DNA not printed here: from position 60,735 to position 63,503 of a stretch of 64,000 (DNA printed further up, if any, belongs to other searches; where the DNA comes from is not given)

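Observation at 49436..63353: Non-canonical T4SS-like or pilus gene cluster with six tandem, divergent VirB2/TrbC-like pilin paralogs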

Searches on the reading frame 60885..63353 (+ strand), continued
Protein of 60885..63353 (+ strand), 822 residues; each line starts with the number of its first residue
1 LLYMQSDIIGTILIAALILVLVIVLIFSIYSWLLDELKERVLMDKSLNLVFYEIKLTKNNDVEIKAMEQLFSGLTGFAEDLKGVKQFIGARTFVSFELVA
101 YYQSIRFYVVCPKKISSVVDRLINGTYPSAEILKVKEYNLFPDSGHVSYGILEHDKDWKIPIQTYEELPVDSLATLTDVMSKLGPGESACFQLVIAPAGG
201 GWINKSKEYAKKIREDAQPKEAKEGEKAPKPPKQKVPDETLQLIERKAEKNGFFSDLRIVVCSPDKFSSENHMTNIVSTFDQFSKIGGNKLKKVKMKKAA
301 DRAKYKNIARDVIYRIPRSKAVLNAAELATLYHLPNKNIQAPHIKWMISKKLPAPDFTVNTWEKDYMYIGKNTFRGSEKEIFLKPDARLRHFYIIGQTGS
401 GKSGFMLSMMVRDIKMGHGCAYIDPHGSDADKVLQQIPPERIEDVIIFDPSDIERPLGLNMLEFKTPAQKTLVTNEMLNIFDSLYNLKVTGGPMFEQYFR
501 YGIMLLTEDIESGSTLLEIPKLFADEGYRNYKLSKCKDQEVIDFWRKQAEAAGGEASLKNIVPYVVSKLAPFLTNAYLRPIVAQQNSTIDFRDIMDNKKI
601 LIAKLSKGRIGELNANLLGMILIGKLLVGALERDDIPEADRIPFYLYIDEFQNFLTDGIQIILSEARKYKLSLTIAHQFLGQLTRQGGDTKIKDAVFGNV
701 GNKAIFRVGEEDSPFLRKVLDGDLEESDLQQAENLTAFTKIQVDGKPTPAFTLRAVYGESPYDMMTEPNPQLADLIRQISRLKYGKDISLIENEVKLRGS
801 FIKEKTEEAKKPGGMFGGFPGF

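Call 38: find_encoding_contigs(protein=P0111, flank=10000, max_places=1)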
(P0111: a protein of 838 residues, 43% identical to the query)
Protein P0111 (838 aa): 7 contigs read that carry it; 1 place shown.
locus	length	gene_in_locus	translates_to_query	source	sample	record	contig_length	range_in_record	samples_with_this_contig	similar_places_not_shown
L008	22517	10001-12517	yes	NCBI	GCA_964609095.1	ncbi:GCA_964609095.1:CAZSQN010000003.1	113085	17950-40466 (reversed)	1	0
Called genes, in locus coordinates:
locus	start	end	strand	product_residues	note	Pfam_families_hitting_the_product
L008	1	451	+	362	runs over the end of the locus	PF00226:DnaJ, PF01556:DnaJ_C, PF00684:DnaJ_CXXCXGXG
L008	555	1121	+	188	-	-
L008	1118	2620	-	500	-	PF01726:LexA_DNA_bind, PF13649:Methyltransf_25 (faint), PF00717:Peptidase_S24, PF01170:UPF0020 (faint), PF08241:Methyltransf_11 (faint), PF09445:Methyltransf_15 (faint), PF01555:N6_N4_Mtase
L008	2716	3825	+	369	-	PF07907:YibE_F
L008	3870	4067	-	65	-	-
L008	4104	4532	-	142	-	-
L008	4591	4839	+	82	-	-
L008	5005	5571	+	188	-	-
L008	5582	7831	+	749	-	-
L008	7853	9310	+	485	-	PF01406:tRNA-synt_1e, PF09334:tRNA-synt_1g (weak), PF00749:tRNA-synt_1c (weak), PF09190:DALR_2, PF23493:CysS_C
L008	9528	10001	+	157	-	-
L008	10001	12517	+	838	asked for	PF26449:DUF8128, PF01935:DUF87 (weak), PF02534:T4SS-DNA_transf (weak), PF10412:TrwB_AAD_bind (faint), PF12696:TraG-D_C (weak)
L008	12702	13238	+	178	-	-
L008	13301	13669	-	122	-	PF01521:Fe-S_biosyn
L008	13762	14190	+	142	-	-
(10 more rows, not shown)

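Call 42: predict_structure(alignment_id=A1)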
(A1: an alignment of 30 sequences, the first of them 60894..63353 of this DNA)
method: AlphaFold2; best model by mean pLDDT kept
length: 819 residues; sequences in the alignment: 30
mean_pLDDT: 85.5   pTM: 0.70
mean pLDDT of the five models: 85.5, 84.8, 84.6, 84.2, 83.5
residues with pLDDT >= 90: 373; 70-90: 365; 50-70: 60; < 50: 21
segments of 3 or more residues with pLDDT < 50: 802-819
pLDDT, mean of each block of 10 residues (from residue 1): 75 89 86 83 88 85 92 77 76 95 95 91 87 88 89 91 91 94 94 89 89 69 57 82 92 94 94 94 90 66 78 87 95 88 85 91 91 86 90 91 92 95 90 94 94 92 86 87 73 84 87 87 86 88 66 61 79 90 92 96 90 92 91 91 91 83 86 85 75 79 92 83 89 92 90 78 89 94 92 74 45 39
secondary structure, 60 per line:
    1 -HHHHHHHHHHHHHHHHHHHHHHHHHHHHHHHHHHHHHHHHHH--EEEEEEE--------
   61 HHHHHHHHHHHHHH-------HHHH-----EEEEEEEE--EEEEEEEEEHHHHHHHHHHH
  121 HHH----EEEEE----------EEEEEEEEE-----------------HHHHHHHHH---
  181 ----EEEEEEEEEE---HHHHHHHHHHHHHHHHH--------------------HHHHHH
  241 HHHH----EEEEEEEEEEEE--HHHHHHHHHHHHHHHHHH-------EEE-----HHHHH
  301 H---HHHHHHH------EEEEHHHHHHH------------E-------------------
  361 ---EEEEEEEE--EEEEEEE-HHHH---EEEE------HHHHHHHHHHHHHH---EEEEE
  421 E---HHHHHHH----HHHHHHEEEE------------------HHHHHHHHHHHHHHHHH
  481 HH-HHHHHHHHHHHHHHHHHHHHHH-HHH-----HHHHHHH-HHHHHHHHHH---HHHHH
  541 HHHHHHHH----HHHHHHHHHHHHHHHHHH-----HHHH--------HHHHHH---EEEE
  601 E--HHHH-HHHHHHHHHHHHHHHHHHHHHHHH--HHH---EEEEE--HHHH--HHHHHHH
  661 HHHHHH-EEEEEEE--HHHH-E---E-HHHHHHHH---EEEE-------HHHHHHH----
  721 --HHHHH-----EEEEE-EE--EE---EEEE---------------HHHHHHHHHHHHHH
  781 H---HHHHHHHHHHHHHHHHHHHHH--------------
elements in order (helices of 4 or more, strands of 3 or more residues): H2-43 E46-52 H61-74 H82-85 E91-98 E101-109 H110-123 E128-132 E143-151 H169-177 E185-194 H198-214 H235-244 E249-260 H263-280 E288-290 H296-301 H305-311 E318-321 H322-328 E364-371 E374-380 H382-385 E389-392 H399-412 E416-421 H425-431 H436-441 E442-445 H464-482 H484-505 H515-521 H523-532 H536-548 H553-570 H576-579 H588-593 E597-601 H604-607 H609-632 E641-645 H648-651 H654-666 E668-674 H677-680 H688-695 E699-702 H710-716 H723-727 E733-737 E748-751 H767-781 H785-805

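Call 45: fold_search(model_id=the predicted structure, library=pdb)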
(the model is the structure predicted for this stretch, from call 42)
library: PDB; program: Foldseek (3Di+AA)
matches with E <= 10: 701; with E <= 0.001: 97
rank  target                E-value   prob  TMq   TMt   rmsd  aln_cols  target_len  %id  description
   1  8rtd_T                5.6e-14  1.00  0.30  0.31  17.4       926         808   10  Stalk-Arches-IMC structure from the fully-assembled R388 type IV secretion system determined by cryo-EM. (released 2024-06-19)
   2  7o42_A                6.5e-14  1.00  0.30  0.27  16.6       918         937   10  TrwK/VirB4unbound trimer of dimers complex (with Hcp1) from the R388 type IV secretion system determined by cryo-EM. (released 2022-06-22)
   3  8rtd_O                7.8e-14  1.00  0.30  0.31  17.4       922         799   11  Stalk-Arches-IMC structure from the fully-assembled R388 type IV secretion system determined by cryo-EM. (released 2024-06-19)
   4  8rtd_P                1.4e-13  1.00  0.30  0.32  16.1       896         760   10  Stalk-Arches-IMC structure from the fully-assembled R388 type IV secretion system determined by cryo-EM. (released 2024-06-19)
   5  7o43_B                2.3e-13  1.00  0.32  0.33  18.4       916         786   10  TrwK/VirB4unbound dimer complex from R388 type IV secretion system determined by cryo-EM. (released 2022-06-22)
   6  8rtd_g                4.4e-13  1.00  0.30  0.32  17.1       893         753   11  Stalk-Arches-IMC structure from the fully-assembled R388 type IV secretion system determined by cryo-EM. (released 2024-06-19)
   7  8rtd_V                2.0e-12  1.00  0.27  0.30  18.3       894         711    9  Stalk-Arches-IMC structure from the fully-assembled R388 type IV secretion system determined by cryo-EM. (released 2024-06-19)
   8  7o43_A                2.0e-11  1.00  0.30  0.31  18.6       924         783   10  TrwK/VirB4unbound dimer complex from R388 type IV secretion system determined by cryo-EM. (released 2022-06-22)
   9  8rtb_A                3.9e-11  1.00  0.26  0.28  17.1       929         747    9  Extended inner membrane complex (IMC) protomer structure (TrwM/VirB3-TrwK/VirB4-TrwI/VirB6-TrwG/VirB8-TrwE/VirB10) fro (released 2024-06-19)
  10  7o41_B                1.1e-10  1.00  0.27  0.31  16.2       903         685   10  Hexameric composite model of the Inner Membrane Complex (IMC) with the Arches from the fully-assembled R388 type IV se (released 2022-06-22)
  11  6sz9_A                1.4e-10  1.00  0.34  0.56  13.3       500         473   15  Type IV Coupling Complex (T4CC) from L. pneumophila. (released 2020-05-13)
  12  7o41_A                2.1e-10  1.00  0.26  0.27  17.1       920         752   10  Hexameric composite model of the Inner Membrane Complex (IMC) with the Arches from the fully-assembled R388 type IV se (released 2022-06-22)
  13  1e9s_L                2.3e-10  1.00  0.35  0.63   7.0       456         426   14  Bacterial conjugative coupling protein TrwBdeltaN70. Unbound monoclinic form. (released 2001-02-06)
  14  1e9s_H                4.0e-10  1.00  0.31  0.55  10.3       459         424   14  Bacterial conjugative coupling protein TrwBdeltaN70. Unbound monoclinic form. (released 2001-02-06)
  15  1e9s_I                4.2e-10  1.00  0.36  0.66   6.6       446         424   15  Bacterial conjugative coupling protein TrwBdeltaN70. Unbound monoclinic form. (released 2001-02-06)
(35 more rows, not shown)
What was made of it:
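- On VirB4 (for the 819-aa ATPase): Foldseek places full-length TrwK first, but with TM 0.30 (call 45).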

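Call 46: get_annotated_region(hit=H2, flank=7000)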
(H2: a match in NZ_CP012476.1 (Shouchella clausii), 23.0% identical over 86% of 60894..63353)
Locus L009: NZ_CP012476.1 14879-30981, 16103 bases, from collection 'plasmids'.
description: Shouchella clausii strain ENTPro plasmid unnamed, complete sequence
organism: Shouchella clausii (NCBI taxid 79880)
taxonomy: Bacteria; Bacillota; Bacilli; Bacillales; Bacillaceae; Shouchella; Shouchella clausii
host: -; source: -; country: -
typing (MOB-suite, as given by PLSDB): non-mobilizable; replicon rep_cluster_258
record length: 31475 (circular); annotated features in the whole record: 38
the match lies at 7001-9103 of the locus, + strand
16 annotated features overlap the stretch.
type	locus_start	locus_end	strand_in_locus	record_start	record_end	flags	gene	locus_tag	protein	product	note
CDS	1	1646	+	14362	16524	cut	-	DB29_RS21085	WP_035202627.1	type IA DNA topoisomerase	GO:0006265 - DNA topological change [Evidence IEA]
CDS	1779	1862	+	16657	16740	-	-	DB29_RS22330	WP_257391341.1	putative holin-like toxin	-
CDS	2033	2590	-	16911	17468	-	-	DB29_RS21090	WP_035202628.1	helix-turn-helix domain-containing protein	-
CDS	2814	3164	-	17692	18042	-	-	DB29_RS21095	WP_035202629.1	hypothetical protein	-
CDS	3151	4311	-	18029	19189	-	-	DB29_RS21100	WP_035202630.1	ParM/StbA family protein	GO:0030541 - plasmid partitioning [Evidence IEA]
CDS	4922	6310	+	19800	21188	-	-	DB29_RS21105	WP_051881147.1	primase C-terminal domain-containing protein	-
CDS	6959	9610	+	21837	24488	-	-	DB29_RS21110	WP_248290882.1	DUF87 domain-containing protein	-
CDS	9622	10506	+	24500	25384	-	-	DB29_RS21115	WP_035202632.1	replication-relaxation family protein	-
CDS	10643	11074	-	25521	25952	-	-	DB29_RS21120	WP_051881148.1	helix-turn-helix transcriptional regulator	-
CDS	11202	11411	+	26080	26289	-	-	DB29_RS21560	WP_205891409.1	helix-turn-helix transcriptional regulator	-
CDS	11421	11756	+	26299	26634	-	-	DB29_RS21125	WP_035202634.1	hypothetical protein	-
CDS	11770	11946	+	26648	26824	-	-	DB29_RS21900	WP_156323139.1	hypothetical protein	-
CDS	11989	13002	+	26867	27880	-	-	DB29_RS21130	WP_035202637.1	conjugal transfer protein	-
CDS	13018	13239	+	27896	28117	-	-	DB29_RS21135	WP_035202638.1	hypothetical protein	-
CDS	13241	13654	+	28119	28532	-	-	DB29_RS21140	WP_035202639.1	conjugal transfer protein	-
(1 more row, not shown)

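Call 47: get_annotated_region(hit=H5, flank=7000)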
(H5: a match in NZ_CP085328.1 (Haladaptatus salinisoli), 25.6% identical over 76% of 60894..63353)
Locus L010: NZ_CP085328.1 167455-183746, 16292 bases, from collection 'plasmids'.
description: Haladaptatus salinisoli strain PSR8 plasmid unnamed1, complete sequence
organism: Haladaptatus salinisoli (NCBI taxid 2884876)
taxonomy: Archaea; Euryarchaeota; Halobacteria; Halobacteriales; Haladaptataceae; Haladaptatus; Haladaptatus salinisoli
host: -; source: cell culture,saline soil; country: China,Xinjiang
typing (MOB-suite, as given by PLSDB): non-mobilizable
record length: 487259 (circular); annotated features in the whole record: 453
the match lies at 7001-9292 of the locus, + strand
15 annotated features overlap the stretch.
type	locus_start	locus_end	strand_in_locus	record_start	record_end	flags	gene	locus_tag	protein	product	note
CDS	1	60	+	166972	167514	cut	-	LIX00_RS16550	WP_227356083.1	hypothetical protein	-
CDS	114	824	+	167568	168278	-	-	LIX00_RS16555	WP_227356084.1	phosphoglycerol geranylgeranyltransferase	-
CDS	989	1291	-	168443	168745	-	-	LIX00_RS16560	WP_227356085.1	hypothetical protein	-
CDS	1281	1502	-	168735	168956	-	-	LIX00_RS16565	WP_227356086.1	winged helix-turn-helix domain-containing protein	-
CDS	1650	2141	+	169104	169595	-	-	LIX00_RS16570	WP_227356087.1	hypothetical protein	-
CDS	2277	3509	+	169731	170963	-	-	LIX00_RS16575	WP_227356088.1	hypothetical protein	-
CDS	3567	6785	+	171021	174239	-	-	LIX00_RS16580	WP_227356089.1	hypothetical protein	-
CDS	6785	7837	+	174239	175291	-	-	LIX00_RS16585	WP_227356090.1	hypothetical protein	-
CDS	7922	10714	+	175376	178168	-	-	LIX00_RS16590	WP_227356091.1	type IV secretion system DNA-binding domain-containing protein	-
CDS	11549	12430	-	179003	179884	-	-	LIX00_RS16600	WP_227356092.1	NmrA/HSCARG family protein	-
CDS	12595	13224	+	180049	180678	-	-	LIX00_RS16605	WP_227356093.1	helix-turn-helix domain-containing protein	-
CDS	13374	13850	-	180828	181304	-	-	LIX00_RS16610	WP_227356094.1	transcriptional regulator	-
CDS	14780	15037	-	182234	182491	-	-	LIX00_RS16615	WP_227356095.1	hypothetical protein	-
CDS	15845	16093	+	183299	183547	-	-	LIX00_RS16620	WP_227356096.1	hypothetical protein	-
CDS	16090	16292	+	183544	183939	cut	-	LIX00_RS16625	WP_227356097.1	PIN domain-containing protein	-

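Call 51: search_protein_families(library=pfam, proteins=[L009:6959-9610:+, L009:9622-10506:+], max_evalue=0.001)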
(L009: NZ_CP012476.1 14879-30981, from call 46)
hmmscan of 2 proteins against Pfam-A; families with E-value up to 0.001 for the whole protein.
L009:6959-9610:+ (883 aa): 1 family
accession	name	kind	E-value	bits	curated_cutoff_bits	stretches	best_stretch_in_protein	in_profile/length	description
PF01935.23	DUF87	-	3.5e-08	34.2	23.2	1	326-580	3-217/220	Helicase HerA, central domain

L009:9622-10506:+ (294 aa): 1 family
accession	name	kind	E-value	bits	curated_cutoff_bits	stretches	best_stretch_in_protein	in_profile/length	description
PF13814.12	Replic_Relax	-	3.5e-10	40.7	25.3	1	43-211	27-182/191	Replication-relaxation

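Call 72: get_annotated_region(hit=H12, flank=9000)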
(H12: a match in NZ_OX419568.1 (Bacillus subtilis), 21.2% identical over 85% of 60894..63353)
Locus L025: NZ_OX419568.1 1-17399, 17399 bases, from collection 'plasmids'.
description: Bacillus subtilis isolate NRS6107 plasmid NRS6107_2, complete sequence
organism: Bacillus subtilis (NCBI taxid 1423)
taxonomy: Bacteria; Bacillota; Bacilli; Bacillales; Bacillaceae; Bacillus; Bacillus subtilis
host: -; source: garden soil; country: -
typing (MOB-suite, as given by PLSDB): non-mobilizable
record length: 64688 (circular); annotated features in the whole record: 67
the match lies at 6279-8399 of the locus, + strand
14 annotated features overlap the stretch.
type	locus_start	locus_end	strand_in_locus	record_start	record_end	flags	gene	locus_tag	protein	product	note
CDS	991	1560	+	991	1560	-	-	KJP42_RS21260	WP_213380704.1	hypothetical protein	-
CDS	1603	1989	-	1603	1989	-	-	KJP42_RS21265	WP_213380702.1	hypothetical protein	-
CDS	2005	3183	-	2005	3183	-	-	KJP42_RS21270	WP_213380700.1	hypothetical protein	-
CDS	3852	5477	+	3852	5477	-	-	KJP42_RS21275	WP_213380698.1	hypothetical protein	-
CDS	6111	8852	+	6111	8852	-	-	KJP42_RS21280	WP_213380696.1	DUF87 domain-containing protein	-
CDS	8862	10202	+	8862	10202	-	-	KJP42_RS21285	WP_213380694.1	replication-relaxation family protein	-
CDS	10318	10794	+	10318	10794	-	-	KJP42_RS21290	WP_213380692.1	hypothetical protein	-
CDS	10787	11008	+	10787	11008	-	-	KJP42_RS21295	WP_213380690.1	hypothetical protein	-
CDS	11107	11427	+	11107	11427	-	-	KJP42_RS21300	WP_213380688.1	hypothetical protein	-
CDS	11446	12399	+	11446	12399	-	-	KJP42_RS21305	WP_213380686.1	conjugal transfer protein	-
CDS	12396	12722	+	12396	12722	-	-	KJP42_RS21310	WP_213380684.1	hypothetical protein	-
CDS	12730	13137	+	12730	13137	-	-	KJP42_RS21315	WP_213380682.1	TcpE family conjugal transfer membrane protein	-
CDS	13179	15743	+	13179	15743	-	-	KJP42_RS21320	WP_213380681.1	ATP-binding protein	-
CDS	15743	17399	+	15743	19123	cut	-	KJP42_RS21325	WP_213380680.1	hypothetical protein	-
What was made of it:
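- On T4CP (VirD4/TraD/TrwB): The plasmid relatives do sit next to a Replic_Relax gene (calls 46, 51, 72).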

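Call 82: find_encoding_contigs(protein=P0071, flank=10000, max_places=1)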
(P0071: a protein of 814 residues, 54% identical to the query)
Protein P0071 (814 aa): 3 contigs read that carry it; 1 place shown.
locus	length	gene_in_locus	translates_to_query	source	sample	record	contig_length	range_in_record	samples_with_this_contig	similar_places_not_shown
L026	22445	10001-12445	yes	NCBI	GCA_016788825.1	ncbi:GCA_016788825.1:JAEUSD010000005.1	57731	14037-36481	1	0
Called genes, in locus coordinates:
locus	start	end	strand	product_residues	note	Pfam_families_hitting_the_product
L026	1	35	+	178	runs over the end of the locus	PF18895:T4SS_pilin (faint)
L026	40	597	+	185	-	-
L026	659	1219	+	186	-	-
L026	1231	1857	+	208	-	-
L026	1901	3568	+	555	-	-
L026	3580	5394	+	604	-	PF08486:SpoIID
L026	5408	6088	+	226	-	-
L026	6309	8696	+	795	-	-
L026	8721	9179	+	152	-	PF01668:SmpB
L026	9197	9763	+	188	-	-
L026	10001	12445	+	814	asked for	PF26449:DUF8128, PF10412:TrwB_AAD_bind (faint), PF12696:TraG-D_C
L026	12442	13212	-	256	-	-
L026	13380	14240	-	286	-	PF02899:Phage_int_SAM_1, PF13495:Phage_int_SAM_4 (weak), PF00589:Phage_integrase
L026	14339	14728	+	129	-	PF04977:DivIC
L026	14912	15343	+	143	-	-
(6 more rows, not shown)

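Call 83: find_encoding_contigs(protein=P0109, flank=10000, max_places=1)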
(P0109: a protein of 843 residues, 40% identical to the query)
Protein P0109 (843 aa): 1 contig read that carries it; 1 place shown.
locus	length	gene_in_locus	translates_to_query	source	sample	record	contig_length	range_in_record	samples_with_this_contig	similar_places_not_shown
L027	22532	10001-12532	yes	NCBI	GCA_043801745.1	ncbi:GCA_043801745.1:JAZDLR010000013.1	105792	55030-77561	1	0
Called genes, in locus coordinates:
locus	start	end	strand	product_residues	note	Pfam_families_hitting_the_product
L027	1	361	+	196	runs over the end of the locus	PF07963:N_methyl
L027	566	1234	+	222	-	PF01628:HrcA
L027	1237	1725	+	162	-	PF01025:GrpE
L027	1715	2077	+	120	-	-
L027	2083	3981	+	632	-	PF00012:HSP70, PF06723:MreB_Mbl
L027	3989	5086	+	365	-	PF00226:DnaJ, PF01556:DnaJ_C, PF00684:DnaJ_CXXCXGXG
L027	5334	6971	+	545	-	-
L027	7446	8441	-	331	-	PF01207:Dus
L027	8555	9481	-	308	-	PF01544:CorA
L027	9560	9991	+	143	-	-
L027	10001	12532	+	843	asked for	PF26449:DUF8128, PF02534:T4SS-DNA_transf, PF01935:DUF87, PF10412:TrwB_AAD_bind, PF12696:TraG-D_C (weak)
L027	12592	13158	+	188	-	-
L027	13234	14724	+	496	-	PF05496:RuvB_N (faint), PF13177:DNA_pol3_delta2, PF13604:AAA_30 (faint), PF00004:AAA, PF07728:AAA_5 (weak), PF13401:AAA_22 (weak), PF22608:DNAX_ATPase_lid (weak), PF12169:DNA_pol3_gamma3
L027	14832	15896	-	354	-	PF13793:Pribosyltran_N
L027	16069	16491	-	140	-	PF00892:EamA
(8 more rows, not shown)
